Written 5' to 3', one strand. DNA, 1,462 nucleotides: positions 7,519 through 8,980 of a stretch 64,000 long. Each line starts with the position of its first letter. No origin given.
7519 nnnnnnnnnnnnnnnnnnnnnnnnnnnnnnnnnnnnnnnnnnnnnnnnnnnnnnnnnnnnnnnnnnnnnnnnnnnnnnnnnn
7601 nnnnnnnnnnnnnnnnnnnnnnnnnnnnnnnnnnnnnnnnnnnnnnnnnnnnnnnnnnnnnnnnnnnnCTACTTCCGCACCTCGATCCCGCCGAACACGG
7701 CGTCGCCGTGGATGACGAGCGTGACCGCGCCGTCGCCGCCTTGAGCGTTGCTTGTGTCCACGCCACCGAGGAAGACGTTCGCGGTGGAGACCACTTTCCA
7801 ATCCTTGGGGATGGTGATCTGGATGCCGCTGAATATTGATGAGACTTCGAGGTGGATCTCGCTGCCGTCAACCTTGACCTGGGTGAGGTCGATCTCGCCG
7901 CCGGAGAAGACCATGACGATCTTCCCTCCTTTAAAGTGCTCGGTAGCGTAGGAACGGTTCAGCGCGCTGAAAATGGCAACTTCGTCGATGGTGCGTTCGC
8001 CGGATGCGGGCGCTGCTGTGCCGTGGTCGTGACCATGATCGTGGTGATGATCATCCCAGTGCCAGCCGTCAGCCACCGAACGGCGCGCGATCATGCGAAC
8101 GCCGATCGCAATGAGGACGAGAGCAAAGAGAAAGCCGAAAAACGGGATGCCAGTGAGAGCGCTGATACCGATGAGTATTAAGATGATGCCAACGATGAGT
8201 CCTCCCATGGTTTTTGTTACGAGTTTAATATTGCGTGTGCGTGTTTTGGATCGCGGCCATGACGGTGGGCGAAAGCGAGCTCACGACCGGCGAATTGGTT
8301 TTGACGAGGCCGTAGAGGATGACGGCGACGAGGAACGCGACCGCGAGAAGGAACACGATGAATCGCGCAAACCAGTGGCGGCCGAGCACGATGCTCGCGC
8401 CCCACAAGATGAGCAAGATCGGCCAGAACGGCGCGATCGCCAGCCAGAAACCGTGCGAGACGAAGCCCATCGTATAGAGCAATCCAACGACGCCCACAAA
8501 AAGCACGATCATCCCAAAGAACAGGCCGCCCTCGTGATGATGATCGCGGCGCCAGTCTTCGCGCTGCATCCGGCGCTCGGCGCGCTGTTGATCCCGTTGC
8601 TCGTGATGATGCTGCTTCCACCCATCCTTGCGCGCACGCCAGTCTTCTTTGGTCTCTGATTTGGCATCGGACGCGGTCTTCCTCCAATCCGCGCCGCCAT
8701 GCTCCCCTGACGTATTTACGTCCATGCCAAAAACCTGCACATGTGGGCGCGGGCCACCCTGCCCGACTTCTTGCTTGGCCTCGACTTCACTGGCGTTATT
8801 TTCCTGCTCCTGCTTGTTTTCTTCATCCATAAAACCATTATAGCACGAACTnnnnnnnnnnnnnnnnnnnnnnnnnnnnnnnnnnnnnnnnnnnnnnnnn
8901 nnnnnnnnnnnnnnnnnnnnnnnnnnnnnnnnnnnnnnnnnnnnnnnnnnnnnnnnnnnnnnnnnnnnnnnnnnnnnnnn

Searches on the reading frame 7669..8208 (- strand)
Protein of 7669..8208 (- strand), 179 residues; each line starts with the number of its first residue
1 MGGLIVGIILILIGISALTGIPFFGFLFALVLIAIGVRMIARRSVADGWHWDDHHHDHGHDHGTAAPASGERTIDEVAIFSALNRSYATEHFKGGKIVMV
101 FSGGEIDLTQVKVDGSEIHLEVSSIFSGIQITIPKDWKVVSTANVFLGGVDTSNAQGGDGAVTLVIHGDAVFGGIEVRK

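Call 14: search_protein_families(library=pfam, proteins=[window:7669-8208:-], max_evalue=1)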
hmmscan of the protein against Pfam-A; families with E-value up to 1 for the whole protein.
window:7669-8208:- (179 aa): 3 families
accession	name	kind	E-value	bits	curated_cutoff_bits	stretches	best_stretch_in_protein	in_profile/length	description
PF09922.15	LiaF-like_C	-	7.2e-07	29.5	29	1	93-156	15-78/114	Cell wall-active antibiotics response LiaF, C-terminal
PF03741.22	TerC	-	0.014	15.6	27.8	1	4-145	42-136/178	Integral membrane protein TerC family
PF22570.1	LiaF-TM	-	0.85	10.9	27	1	5-44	57-95/98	LiaF transmembrane domain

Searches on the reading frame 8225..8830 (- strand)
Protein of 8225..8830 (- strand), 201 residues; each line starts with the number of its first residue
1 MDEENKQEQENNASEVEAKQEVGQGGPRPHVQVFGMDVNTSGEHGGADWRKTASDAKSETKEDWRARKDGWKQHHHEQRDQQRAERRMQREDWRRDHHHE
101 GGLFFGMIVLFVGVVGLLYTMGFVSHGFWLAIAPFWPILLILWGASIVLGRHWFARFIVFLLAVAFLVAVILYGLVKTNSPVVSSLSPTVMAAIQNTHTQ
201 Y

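Call 14: search_protein_families(library=pfam, proteins=[window:8225-8830:-], max_evalue=1)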
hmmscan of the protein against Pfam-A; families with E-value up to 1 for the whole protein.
window:8225-8830:- (201 aa): 5 families
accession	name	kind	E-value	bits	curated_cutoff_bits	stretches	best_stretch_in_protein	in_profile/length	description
PF22570.1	LiaF-TM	-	6.4e-06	27.4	27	1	104-170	1-66/98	LiaF transmembrane domain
PF20990.2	DUF2207_C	-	0.00051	20.2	33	1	45-181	87-194/247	Predicted membrane protein (DUF2207) C-terminal domain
PF18917.5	LiaI-LiaF-like_TM1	-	0.0014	19.1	27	1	103-147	1-41/42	LiaI-LiaF-like transmembrane region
PF04547.17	Anoctamin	-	0.09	12.1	28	1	65-124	295-355/460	Calcium-activated chloride channel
PF19498.4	DUF6033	-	0.66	10.2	25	0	17-91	82-155/205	Protein of unknown function (DUF6033)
